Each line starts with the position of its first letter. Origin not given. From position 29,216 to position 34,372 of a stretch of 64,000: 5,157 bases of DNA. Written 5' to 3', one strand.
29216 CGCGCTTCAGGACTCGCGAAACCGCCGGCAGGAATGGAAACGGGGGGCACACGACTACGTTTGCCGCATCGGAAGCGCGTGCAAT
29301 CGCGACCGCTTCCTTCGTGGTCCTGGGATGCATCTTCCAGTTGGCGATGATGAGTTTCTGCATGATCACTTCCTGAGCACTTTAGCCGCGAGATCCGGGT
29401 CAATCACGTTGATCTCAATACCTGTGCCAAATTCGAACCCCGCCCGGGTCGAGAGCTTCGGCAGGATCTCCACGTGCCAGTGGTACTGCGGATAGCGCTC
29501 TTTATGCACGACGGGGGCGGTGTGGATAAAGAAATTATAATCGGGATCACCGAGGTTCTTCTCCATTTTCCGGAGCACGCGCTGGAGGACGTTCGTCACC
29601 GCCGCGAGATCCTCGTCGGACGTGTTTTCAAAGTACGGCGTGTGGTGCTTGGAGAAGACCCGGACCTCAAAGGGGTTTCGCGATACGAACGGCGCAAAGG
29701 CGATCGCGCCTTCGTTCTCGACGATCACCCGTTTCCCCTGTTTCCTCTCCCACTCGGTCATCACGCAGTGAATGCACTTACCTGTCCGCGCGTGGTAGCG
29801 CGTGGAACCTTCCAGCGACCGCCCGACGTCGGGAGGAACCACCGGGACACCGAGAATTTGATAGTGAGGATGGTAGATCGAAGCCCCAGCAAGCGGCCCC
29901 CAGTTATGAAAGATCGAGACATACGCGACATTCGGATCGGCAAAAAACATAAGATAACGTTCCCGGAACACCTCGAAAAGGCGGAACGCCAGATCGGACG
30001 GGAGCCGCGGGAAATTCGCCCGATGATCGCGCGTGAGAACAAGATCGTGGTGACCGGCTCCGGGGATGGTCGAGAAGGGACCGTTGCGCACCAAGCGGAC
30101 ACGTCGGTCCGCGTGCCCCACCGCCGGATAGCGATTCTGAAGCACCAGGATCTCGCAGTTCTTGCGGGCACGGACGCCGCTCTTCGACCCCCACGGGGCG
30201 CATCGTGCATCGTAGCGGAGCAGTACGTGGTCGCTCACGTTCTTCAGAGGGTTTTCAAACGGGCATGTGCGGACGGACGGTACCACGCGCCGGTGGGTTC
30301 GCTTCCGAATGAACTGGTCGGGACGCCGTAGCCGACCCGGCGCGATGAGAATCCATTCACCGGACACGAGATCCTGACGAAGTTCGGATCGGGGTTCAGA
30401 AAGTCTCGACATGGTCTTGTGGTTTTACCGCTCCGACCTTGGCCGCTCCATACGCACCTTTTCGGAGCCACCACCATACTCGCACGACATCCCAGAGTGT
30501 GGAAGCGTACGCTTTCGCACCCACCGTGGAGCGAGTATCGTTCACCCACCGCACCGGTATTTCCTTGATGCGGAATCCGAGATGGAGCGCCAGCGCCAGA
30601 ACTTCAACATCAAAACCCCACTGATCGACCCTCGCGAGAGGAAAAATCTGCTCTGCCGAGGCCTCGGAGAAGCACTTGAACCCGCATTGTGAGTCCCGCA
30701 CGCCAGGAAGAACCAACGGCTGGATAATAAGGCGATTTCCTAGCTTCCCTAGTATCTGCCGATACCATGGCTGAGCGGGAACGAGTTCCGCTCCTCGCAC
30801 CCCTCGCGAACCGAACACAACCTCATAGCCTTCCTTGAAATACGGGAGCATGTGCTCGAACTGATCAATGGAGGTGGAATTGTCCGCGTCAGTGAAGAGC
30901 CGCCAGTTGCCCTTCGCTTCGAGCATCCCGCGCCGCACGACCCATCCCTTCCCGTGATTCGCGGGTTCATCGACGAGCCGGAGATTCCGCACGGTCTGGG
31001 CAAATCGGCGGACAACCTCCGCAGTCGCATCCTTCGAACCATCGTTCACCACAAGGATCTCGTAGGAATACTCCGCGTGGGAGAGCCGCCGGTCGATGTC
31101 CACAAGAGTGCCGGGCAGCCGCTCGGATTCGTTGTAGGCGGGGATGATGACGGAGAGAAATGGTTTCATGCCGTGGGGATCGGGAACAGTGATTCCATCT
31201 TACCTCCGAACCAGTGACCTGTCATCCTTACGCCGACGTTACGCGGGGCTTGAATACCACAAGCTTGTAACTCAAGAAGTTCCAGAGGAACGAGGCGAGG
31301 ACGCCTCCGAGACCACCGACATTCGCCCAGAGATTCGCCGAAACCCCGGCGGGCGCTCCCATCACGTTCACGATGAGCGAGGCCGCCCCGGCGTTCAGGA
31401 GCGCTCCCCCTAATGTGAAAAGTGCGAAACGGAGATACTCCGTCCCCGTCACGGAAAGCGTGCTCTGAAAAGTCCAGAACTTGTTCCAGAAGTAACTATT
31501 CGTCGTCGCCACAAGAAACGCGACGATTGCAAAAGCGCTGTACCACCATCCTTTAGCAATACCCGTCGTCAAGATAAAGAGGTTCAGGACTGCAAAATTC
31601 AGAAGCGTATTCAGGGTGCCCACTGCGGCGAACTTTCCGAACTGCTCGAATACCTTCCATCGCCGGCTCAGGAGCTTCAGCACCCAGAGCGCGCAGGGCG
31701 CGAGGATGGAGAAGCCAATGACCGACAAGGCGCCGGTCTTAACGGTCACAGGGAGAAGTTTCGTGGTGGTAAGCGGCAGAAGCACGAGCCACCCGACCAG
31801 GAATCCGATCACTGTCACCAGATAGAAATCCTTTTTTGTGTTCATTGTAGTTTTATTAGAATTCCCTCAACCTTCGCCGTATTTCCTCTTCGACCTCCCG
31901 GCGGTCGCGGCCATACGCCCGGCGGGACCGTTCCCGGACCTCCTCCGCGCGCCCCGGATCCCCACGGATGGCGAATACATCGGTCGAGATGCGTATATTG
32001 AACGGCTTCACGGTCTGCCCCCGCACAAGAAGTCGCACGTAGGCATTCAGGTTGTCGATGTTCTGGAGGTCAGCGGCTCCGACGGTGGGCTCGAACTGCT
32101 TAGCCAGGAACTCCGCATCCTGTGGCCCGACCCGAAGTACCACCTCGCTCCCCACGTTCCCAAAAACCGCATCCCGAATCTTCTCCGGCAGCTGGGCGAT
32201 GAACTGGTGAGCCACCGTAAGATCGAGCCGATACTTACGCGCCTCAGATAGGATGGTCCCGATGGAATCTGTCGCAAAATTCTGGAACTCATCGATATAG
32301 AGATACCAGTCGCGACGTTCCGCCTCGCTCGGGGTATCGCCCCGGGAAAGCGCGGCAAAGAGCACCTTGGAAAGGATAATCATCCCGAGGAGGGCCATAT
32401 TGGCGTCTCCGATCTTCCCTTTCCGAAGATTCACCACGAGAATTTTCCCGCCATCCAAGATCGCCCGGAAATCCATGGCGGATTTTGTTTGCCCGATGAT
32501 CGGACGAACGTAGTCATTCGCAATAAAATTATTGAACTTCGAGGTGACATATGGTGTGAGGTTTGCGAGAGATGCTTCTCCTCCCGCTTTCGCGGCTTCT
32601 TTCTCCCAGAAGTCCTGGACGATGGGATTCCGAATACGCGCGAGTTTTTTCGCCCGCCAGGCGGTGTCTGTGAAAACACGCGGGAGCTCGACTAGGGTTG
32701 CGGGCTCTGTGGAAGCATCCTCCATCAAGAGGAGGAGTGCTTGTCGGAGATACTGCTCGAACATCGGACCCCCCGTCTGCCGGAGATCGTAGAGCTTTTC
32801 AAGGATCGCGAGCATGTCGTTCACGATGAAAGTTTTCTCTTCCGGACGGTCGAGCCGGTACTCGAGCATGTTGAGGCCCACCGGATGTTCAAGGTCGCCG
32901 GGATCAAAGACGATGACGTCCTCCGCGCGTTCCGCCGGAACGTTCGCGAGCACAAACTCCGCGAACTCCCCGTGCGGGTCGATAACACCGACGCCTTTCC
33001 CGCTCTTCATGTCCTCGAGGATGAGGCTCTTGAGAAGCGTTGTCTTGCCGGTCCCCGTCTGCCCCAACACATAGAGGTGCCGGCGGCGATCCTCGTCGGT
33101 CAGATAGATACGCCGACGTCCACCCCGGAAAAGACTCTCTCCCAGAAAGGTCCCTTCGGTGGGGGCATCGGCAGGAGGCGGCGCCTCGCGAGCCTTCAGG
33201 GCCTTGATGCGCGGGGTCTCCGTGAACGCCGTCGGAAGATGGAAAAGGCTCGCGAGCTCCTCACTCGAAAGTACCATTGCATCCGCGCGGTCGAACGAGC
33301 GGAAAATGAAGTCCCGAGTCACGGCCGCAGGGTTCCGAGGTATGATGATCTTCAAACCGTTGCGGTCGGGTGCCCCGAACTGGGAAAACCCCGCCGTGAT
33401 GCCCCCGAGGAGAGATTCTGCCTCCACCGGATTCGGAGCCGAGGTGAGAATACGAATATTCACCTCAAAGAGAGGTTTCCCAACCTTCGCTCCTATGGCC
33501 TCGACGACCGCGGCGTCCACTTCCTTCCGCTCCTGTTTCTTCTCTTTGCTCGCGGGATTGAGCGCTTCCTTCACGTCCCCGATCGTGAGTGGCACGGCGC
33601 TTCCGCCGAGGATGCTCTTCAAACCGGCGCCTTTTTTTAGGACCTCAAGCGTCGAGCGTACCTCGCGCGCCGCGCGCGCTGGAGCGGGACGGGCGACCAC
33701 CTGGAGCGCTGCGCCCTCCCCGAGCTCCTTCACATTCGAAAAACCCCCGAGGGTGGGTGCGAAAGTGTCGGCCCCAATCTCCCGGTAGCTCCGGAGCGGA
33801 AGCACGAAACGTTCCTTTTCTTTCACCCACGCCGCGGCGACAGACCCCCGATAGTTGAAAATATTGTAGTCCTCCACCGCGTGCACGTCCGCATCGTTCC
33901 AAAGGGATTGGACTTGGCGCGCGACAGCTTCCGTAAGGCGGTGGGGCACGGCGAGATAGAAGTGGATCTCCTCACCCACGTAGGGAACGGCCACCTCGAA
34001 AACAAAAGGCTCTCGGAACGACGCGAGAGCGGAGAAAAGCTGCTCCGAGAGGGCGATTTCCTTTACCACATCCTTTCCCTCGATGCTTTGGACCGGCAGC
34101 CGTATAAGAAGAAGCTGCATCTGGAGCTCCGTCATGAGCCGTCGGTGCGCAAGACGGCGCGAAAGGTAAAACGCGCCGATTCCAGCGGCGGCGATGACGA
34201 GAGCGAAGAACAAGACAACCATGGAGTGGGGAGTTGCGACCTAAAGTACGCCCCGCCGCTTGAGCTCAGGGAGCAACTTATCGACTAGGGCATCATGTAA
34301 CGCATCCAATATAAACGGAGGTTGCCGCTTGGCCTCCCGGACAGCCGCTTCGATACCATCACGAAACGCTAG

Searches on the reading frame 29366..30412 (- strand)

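Call 10: search_protein_families(library=pfam, proteins=[window:29366-30412:-], max_evalue=0.01)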
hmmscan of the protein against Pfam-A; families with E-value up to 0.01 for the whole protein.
window:29366-30412:- (348 aa): 5 families
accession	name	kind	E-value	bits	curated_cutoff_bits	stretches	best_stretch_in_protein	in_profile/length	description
PF16268.10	DUF4921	-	2.2e-16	60.3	28.5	1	156-341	215-389/425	Domain of unknown function (DUF4921)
PF01230.28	HIT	-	6.4e-10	40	21.5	1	225-314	4-92/98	HIT domain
PF02744.22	GalP_UDP_tr_C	-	3.6e-07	30.5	29.2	1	205-316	7-119/165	Galactose-1-phosphate uridyl transferase, C-terminal domain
PF16285.10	DUF4931_N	-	3.8e-05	24.2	24.1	1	162-189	94-121/124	Domain of unknown function (DUF4931) N-terminal domain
PF01087.27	GalP_UDP_transf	-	0.0012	19.7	22.1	1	83-193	67-184/184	Galactose-1-phosphate uridyl transferase, N-terminal domain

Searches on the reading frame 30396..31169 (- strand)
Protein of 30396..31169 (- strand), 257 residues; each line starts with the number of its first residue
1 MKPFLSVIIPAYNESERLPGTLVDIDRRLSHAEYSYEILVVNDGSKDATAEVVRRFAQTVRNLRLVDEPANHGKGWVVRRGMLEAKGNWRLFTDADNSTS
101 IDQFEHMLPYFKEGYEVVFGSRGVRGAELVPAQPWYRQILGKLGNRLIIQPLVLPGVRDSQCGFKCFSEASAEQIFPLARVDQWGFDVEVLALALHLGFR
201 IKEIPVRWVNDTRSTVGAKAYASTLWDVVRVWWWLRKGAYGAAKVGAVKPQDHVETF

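Call 10: search_protein_families(library=pfam, proteins=[window:30396-31169:-], max_evalue=0.01)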
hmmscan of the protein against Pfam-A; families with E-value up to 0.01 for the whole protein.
window:30396-31169:- (257 aa): 4 families
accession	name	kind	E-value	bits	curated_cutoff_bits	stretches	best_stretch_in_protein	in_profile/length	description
PF00535.33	Glycos_transf_2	-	2.3e-26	93.2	23.3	1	6-137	1-130/168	Glycosyl transferase family 2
PF10111.15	Glyco_tranf_2_2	-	8e-10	39.1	27.3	1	6-108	1-103/276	Glycosyltransferase like family 2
PF13641.12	Glyco_tranf_2_3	-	6.7e-08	33.3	27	1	5-122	3-123/230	Glycosyltransferase like family 2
PF13704.12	Glyco_tranf_2_4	-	0.0023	18.8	27.5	1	36-97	20-82/98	Glycosyl transferase family 2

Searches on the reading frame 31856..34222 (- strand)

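Call 10: search_protein_families(library=pfam, proteins=[window:31856-34222:-], max_evalue=0.01)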
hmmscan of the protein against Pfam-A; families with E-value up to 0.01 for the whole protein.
window:31856-34222:- (788 aa): 10 families
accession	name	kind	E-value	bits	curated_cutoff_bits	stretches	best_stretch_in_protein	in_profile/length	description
PF01935.23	DUF87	-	8.1e-10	39.6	23.2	1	377-451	20-88/220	Helicase HerA, central domain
PF10412.15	TrwB_AAD_bind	-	2.1e-08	33.9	20.5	1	377-422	12-57/387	Type IV secretion-system coupling protein DNA-binding domain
PF25199.1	nSTAND_NTPase5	-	6.9e-06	26.4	34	1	375-443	36-106/145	Novel STAND NTPase 5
PF02534.20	T4SS-DNA_transf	-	0.00011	21.7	20.1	1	365-681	33-347/468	Type IV secretory system Conjugative DNA transfer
PF13401.12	AAA_22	-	0.00031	21.5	27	1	379-405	4-30/130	AAA domain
PF12696.13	TraG-D_C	-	0.00042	20.7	22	1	640-706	3-72/126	TraM recognition site of TraD and TraG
PF01580.24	FtsK_SpoIIIE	-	0.00042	20.3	24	1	364-402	22-61/221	FtsK/SpoIIIE family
PF24389.1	ORC-CDC6-like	-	0.0014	17.9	27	0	377-406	29-58/571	ORC-CDC6-like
PF20720.3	nSTAND3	-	0.0069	16.5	27.2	0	379-424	16-61/155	Novel STAND NTPase 3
PF13191.12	AAA_16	-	0.0087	17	32.6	0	378-401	22-45/167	AAA ATPase domain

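Call 80: search_protein_families(library=ncbifam, proteins=[window:31856-34222:-], max_evalue=0.1)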
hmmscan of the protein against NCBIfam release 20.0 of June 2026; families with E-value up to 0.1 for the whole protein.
window:31856-34222:- (788 aa): 16 families
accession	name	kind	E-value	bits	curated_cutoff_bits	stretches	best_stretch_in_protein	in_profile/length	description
TIGR03743.1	SXT_TraD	subfamily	2.5e-12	46.1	366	2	337-453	133-251/636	conjugative transfer system coupling protein TraD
NF045973.1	conju_CD1115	equivalog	2.6e-07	29.9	250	2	619-704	271-363/442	VirD4-like conjugal transfer protein, CD1115 family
NF053655.1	CedD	equivalog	6.8e-07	28.3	600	1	372-425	213-266/527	DNA-translocating ATPase CedD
TIGR03754.1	conj_TOL_TraD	equivalog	2.4e-06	26.4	647.55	1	370-420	170-220/643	type IV conjugative transfer system coupling protein TraD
NF040819.1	helicase_HerA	equivalog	3.5e-06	25.8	970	1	371-428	146-205/561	DNA double-strand break repair helicase HerA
NF041447.1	TrbC_conju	equivalog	4.4e-06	25.4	800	1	360-416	109-165/685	F-type conjugative transfer protein TrbC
NF045975.1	VirB4_plasma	equivalog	9.6e-06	23.6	590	1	383-423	518-558/894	Mbov_0397 family ICE element conjugal transfer ATPase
TIGR00929.1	VirB4_CagE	subfamily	0.00026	19.4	643.1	1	382-424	439-482/792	VirB4 family type IV secretion/conjugal transfer ATPase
NF045971.1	conju_CD1110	equivalog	0.00078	17.8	325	0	634-748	623-741/752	VirB4-like conjugal transfer ATPase, CD1110 family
TIGR02759.1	TraD_Ftype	equivalog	0.0027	16.6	521.35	0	380-421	176-217/566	type IV conjugative transfer system coupling protein TraD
TIGR03925.1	T7SS_EccC_b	equivalog_domain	0.018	13.3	346.55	1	375-403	356-384/564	type VII secretion protein EccCb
TIGR03420.1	DnaA_homol_Hda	equivalog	0.026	14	194.8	1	375-416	33-74/226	DnaA regulatory inactivator Hda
TIGR02237.1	recomb_radB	equivalog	0.028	14.3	172.4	1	385-519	17-152/210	DNA repair and recombination protein RadB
TIGR03819.1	heli_sec_ATPase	hypoth_equivalog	0.049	12.8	373.15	1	379-402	177-200/340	TadA family conjugal transfer-associated ATPase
NF007593.0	PRK10236.1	equivalog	0.057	13.1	395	1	615-665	42-90/237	acidic protein MsyB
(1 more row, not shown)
